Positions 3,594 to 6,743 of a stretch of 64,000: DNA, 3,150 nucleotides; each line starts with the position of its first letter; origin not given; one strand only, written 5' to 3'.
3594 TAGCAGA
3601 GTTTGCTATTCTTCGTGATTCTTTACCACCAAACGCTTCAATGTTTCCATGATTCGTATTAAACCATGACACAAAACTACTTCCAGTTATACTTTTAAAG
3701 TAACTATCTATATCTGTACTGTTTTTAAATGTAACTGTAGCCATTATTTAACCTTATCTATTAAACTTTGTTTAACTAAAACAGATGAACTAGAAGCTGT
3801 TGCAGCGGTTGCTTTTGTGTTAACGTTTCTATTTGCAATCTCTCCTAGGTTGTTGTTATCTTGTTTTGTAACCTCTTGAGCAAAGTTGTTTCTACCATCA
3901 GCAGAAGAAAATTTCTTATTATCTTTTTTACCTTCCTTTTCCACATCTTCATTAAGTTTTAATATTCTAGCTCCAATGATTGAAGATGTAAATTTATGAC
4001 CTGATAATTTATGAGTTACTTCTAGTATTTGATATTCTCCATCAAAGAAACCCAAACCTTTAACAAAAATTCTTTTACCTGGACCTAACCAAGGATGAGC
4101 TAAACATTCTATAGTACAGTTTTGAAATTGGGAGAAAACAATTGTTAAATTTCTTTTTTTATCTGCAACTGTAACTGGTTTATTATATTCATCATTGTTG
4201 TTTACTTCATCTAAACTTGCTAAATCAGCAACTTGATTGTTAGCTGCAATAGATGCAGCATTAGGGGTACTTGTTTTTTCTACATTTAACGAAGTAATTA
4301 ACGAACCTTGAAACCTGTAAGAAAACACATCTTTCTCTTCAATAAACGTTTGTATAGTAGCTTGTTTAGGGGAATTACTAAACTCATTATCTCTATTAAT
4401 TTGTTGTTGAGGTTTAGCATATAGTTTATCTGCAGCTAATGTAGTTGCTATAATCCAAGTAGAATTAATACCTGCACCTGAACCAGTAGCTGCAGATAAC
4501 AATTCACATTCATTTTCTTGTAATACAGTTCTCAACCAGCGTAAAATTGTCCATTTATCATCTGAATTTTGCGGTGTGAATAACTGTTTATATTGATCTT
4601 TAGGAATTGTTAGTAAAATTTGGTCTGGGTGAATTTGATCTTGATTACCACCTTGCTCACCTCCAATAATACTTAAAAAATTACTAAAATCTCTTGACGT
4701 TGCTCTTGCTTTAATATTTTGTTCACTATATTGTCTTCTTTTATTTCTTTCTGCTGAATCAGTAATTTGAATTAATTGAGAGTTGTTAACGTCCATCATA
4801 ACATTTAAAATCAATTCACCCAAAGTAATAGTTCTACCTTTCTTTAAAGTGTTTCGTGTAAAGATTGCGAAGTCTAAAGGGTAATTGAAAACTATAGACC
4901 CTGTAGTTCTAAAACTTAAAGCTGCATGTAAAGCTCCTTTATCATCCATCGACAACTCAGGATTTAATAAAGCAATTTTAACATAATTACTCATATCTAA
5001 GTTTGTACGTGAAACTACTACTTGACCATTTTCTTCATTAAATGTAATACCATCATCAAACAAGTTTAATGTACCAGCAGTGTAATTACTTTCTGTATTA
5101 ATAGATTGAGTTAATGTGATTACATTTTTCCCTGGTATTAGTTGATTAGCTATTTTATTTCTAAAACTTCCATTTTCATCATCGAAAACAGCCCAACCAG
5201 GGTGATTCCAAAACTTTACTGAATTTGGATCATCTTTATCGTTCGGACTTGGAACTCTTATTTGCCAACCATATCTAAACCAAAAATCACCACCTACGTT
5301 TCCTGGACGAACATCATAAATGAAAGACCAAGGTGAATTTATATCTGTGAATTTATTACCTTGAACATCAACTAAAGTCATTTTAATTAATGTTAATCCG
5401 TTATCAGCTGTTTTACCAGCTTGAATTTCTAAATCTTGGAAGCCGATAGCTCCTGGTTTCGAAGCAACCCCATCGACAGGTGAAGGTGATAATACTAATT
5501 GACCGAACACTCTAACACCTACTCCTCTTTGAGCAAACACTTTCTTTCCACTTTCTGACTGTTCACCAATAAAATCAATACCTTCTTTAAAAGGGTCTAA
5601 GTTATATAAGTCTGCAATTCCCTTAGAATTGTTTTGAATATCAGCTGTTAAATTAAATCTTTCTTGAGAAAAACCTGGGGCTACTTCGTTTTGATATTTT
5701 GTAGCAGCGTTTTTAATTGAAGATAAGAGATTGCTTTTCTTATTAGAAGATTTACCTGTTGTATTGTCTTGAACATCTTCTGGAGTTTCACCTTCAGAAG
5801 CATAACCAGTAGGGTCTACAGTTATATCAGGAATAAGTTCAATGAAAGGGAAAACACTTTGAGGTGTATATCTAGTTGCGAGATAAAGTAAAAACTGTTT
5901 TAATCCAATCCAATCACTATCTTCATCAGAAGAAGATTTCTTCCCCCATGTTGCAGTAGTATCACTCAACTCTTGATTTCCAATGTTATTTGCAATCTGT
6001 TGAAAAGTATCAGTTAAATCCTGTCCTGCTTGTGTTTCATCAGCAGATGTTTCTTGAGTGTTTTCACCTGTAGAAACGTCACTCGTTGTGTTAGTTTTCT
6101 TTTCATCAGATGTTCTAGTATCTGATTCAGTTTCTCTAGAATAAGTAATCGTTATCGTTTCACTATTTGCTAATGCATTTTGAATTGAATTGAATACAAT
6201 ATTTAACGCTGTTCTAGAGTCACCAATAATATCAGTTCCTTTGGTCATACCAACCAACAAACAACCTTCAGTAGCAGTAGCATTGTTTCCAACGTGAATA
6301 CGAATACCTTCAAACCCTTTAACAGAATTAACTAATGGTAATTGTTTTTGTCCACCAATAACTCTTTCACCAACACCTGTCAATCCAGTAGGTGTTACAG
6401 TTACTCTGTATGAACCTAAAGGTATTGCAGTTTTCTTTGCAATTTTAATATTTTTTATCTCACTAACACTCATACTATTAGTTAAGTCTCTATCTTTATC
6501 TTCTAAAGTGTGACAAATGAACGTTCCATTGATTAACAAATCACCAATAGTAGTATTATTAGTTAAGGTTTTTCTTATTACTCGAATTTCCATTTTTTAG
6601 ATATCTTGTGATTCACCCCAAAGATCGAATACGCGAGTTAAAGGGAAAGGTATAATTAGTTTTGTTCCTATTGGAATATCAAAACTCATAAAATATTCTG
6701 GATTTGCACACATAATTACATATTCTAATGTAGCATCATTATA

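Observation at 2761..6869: Inverted three-gene cell-wall module: LysM protein, 949-aa protein with LD-transpeptidase-like N-terminus, and GH19 lysozyme-like enzyme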

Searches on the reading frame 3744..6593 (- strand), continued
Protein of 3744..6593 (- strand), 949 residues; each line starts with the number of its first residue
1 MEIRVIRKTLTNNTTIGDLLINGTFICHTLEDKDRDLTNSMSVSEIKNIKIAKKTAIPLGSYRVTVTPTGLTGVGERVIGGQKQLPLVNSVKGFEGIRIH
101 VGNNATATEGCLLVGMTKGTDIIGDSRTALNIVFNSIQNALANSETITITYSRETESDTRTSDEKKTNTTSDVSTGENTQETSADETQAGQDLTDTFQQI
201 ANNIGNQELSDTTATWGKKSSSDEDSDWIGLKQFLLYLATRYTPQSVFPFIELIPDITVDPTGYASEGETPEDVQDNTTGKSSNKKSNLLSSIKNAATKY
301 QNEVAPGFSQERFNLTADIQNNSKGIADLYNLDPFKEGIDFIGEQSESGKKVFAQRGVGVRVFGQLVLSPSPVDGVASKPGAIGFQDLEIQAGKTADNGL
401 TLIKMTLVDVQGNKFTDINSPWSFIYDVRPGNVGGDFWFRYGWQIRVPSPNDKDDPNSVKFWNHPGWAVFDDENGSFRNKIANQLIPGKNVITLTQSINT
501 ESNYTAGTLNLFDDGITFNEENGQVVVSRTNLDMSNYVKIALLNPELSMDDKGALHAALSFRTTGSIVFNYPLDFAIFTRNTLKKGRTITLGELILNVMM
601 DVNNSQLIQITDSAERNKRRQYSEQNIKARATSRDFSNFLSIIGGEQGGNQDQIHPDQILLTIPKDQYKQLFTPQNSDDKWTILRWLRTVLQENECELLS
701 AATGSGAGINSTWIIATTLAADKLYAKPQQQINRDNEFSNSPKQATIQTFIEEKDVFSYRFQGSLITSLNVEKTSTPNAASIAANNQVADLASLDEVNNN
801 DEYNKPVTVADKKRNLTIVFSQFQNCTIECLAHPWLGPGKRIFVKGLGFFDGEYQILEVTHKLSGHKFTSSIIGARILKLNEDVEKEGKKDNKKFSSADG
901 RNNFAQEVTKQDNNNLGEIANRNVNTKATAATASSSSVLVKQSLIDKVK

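Call 32: predict_structure(alignment_id=A1)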
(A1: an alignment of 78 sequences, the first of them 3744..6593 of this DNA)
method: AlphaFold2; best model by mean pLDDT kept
length: 949 residues; sequences in the alignment: 78
mean_pLDDT: 68.4   pTM: 0.63
mean pLDDT of the five models: 68.4, 67.5, 65.8, 64.4, 64.0
residues with pLDDT >= 90: 57; 70-90: 423; 50-70: 326; < 50: 143
segments of 3 or more residues with pLDDT < 50: 12-14, 67-95, 161-189, 263-271, 273-278, 280-283, 362-366, 647-649, 704-707, 794-800, 885-887, 910-939
pLDDT, mean of each block of 10 residues (from residue 1): 60 52 56 58 58 56 50 37 40 50 55 62 65 69 67 59 37 29 37 73 78 70 81 88 87 83 44 47 49 53 68 83 82 81 78 67 51 79 86 66 88 84 82 78 89 89 87 76 79 76 56 67 63 74 87 87 71 86 90 89 77 76 77 76 60 75 89 71 87 85 57 77 65 54 67 80 75 72 63 46 63 75 87 86 86 88 90 83 52 56 50 37 32 38 57
secondary structure, 60 per line:
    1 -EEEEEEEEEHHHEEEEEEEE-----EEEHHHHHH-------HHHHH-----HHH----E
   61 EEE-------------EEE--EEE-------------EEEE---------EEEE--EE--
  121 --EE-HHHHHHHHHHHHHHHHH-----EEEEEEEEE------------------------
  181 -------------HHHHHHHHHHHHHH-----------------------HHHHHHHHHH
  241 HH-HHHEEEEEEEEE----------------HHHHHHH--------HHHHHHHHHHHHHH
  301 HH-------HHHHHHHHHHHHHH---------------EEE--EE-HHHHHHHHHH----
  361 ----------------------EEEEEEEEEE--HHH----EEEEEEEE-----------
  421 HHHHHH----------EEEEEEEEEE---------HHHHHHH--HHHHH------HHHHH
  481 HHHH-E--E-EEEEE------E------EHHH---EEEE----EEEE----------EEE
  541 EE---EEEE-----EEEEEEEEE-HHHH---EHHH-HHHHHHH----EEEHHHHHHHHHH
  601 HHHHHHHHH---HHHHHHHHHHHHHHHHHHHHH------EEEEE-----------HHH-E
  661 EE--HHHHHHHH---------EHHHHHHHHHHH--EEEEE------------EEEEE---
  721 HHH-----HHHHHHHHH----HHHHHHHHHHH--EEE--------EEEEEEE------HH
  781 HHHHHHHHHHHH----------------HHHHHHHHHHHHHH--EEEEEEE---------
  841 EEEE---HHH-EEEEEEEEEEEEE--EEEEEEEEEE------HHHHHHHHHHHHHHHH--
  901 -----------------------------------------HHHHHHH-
elements in order (helices of 4 or more, strands of 3 or more residues): E2-10 E14-21 E27-29 H30-35 H43-47 E60-63 E77-79 E82-84 E98-101 E111-114 H126-142 E148-156 H194-207 H231-242 E247-255 H272-278 H287-302 H310-323 E339-341 H347-356 E383-392 E402-409 H421-426 E437-446 H456-462 H465-469 H476-484 E491-495 E516-519 E524-527 E538-542 E546-549 E555-563 H565-568 H577-583 E588-590 H591-609 H613-633 E640-644 E660-662 H665-672 H683-693 E696-700 E713-717 H729-737 H742-752 E755-757 E766-772 H779-792 H809-822 E825-831 E841-844 E852-864 E867-876 H883-898 H942-948

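Call 42: search_solved_structures(query=A1, max_evalue=10, show_alignments=3)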
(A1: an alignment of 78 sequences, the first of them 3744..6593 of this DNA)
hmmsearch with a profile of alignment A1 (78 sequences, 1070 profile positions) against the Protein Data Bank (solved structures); distinct sequences matched with E-value up to 10: 0.

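Call 64: find_encoding_contigs(protein=P0009, flank=6000, max_places=1)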
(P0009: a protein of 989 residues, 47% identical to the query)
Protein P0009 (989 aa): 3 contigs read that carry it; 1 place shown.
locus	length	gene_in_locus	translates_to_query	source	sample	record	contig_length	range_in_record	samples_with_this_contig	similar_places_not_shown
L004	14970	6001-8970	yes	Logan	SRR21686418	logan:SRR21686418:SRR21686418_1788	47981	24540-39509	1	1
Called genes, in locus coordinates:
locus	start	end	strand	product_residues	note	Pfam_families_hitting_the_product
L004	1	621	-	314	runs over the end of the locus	PF26926:Phage_T4_rIIB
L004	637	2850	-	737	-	PF13589:HATPase_c_3 (weak)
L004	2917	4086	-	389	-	PF10127:RlaP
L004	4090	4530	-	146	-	PF20216:DUF6576 (weak)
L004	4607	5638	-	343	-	PF00303:Thymidylat_synt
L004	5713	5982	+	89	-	-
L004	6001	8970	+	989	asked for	PF18925:DUF5675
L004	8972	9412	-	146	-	-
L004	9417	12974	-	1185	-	PF02811:PHP, PF07733:DNA_pol3_alpha, PF17657:DNA_pol3_finger, PF14579:HHH_6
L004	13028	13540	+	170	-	-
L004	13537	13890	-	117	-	-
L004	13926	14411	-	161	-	-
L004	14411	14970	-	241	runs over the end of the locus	-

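Call 65: find_encoding_contigs(protein=P0041, flank=6000, max_places=1)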
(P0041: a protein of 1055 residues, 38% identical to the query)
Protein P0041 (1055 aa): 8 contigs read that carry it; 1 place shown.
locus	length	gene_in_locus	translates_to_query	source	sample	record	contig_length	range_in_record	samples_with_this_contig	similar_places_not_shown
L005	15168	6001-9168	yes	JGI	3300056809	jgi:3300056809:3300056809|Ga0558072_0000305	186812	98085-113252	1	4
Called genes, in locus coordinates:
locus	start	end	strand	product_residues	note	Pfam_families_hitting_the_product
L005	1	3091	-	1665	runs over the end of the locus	-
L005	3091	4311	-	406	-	-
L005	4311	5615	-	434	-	-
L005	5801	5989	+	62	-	-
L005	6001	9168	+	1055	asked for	PF01510:Amidase_2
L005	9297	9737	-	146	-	PF00293:NUDIX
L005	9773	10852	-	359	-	PF10127:RlaP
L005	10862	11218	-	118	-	-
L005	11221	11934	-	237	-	PF00149:Metallophos, PF12850:Metallophos_2 (weak)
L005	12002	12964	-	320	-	PF00004:AAA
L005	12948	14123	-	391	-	PF13191:AAA_16 (weak), PF00004:AAA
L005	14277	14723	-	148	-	-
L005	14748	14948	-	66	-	-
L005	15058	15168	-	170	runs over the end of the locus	PF00782:DSPc (weak)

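Call 93: search_protein_families(library=phrogs, alignment_id=A4, max_evalue=0.001)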
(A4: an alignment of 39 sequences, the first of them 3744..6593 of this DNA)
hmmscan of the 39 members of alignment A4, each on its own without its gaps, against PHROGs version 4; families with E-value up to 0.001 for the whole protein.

A. member 1, window:3744-6593:- (949 aa): 2 families
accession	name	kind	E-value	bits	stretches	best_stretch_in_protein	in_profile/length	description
phrog_1501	-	unknown function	1.3e-19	71.5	1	5-151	12-156/159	-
phrog_52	-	tail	6.8e-06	26.2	1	825-906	459-534/677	tail protein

B. families by the number of members that match (of 39 scanned): 43 families (the first 25 are shown)
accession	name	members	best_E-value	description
phrog_52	-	23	1.9e-11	tail protein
phrog_20686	-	13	2.5e-07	-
phrog_894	-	8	6.5e-23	endolysin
phrog_7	-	6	4.2e-21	endolysin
phrog_181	-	5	9.7e-60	endolysin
phrog_9506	-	5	8e-43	endolysin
phrog_14712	-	5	5.1e-39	chitinase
phrog_26317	-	5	8.4e-32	-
phrog_1519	-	5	1.3e-28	endolysin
phrog_34417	-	5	2.6e-25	-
phrog_317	-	5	2.8e-25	endolysin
phrog_90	-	4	1.1e-39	endolysin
phrog_196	-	4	2.4e-22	baseplate hub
phrog_1501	-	4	1.3e-19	-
phrog_17230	-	3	1.5e-26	tail fiber protein/ lysozyme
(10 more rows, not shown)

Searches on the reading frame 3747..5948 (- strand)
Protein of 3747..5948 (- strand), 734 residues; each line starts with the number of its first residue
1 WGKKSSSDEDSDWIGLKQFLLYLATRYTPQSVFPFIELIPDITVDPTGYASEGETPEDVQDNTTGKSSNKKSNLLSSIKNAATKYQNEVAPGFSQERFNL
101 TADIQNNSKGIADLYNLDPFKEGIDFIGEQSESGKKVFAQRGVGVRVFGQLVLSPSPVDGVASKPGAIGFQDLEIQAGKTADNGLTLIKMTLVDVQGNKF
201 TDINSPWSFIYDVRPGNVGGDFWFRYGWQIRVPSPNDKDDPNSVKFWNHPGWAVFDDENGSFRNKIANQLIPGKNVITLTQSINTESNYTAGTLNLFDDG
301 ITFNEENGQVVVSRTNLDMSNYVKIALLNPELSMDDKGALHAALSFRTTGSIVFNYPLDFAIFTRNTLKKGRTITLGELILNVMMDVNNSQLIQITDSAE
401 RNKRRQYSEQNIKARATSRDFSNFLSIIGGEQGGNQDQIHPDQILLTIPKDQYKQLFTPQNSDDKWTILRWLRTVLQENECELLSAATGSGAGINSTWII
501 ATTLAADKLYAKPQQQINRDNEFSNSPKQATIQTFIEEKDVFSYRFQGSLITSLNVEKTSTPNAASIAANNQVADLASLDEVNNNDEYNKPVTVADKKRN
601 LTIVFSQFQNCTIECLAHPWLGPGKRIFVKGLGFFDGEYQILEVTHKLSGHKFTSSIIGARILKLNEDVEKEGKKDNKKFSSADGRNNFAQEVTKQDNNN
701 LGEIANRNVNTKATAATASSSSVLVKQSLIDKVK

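Call 89: search_protein_representatives(protein=window:3747-5948:-)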
Query: 734 residues. Proteins with E-value up to 0.001 (for the whole library): 60; up to 1e-10: 57; up to 1e-30: 53. The best 60 are listed.
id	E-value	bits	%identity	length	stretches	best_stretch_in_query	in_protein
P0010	3.5e-244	828.7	56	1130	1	1-721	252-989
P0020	3.4e-212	723.0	52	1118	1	1-697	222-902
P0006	7.9e-210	715.2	53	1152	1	1-701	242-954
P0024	5.5e-195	666.1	50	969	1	8-695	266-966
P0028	9.4e-181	619.1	47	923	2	1-548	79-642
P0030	6.5e-180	616.3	48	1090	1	1-691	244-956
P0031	4.3e-175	600.4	46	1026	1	1-708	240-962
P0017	8.9e-171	586.1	44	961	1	1-697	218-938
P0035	1.4e-168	578.8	45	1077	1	9-695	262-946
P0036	2.9e-165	567.9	46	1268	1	10-696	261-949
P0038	9.2e-165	566.2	45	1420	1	1-715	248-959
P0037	3.1e-164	564.5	46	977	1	1-698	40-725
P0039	4.5e-161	554.1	43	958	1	1-713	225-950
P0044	5.0e-161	553.9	52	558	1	151-695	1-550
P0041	4.3e-154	531.0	41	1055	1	1-696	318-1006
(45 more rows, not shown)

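Call 97: search_dna_similar(query=window:3747-5948:-, collection=phages, mode=protein, max_evalue=1, max_rows=15)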
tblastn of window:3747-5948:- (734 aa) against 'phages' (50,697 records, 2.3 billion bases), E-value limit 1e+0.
No match.
